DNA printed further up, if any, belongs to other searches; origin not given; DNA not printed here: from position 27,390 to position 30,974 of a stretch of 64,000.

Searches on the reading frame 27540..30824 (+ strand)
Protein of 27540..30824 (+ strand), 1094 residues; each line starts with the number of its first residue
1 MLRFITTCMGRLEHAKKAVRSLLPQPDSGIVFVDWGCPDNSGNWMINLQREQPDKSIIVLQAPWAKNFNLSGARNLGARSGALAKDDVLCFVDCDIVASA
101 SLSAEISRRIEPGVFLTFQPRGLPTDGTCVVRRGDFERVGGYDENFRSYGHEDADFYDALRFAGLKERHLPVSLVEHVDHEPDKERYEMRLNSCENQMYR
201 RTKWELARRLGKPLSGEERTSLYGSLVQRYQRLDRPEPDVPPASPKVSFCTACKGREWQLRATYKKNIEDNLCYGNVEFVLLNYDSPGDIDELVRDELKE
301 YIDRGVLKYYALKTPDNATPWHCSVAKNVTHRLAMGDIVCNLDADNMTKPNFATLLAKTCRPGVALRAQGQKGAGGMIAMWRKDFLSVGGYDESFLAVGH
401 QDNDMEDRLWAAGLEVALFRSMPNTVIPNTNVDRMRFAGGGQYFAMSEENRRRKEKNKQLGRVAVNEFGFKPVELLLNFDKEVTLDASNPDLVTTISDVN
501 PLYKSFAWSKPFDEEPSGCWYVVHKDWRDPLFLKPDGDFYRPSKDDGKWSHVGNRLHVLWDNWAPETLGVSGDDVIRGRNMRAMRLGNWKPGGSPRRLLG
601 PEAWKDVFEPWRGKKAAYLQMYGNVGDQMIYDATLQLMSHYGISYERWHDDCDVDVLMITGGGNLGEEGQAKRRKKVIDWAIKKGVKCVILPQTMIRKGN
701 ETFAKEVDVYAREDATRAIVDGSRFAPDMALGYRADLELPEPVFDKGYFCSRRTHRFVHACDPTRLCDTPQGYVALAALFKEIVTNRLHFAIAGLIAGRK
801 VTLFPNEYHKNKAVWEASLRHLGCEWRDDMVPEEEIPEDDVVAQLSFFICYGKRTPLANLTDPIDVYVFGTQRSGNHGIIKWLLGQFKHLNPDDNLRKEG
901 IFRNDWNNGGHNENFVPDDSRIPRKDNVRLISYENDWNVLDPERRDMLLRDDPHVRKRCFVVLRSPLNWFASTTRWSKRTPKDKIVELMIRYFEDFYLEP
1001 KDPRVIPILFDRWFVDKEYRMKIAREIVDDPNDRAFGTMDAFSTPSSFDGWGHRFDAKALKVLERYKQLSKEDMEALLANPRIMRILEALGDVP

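Call 9: search_protein_families(library=pfam, proteins=[window:27540-30824:+], max_evalue=0.01)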
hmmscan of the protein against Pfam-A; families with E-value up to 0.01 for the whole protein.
window:27540-30824:+ (1094 aa): 4 families
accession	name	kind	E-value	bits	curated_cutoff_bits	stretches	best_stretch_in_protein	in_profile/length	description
PF02709.20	Glyco_transf_7C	-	1.8e-18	66.4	23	2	369-419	15-65/78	N-terminal domain of galactosyltransferase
PF10111.15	Glyco_tranf_2_2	-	6.5e-15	55.8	27.3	2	125-160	164-199/276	Glycosyltransferase like family 2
PF04230.19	PS_pyruv_trans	-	3.8e-08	34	25.3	1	624-806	1-278/280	Polysaccharide pyruvyl transferase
PF00535.33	Glycos_transf_2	-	2e-06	28.3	23.3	1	10-99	8-92/168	Glycosyl transferase family 2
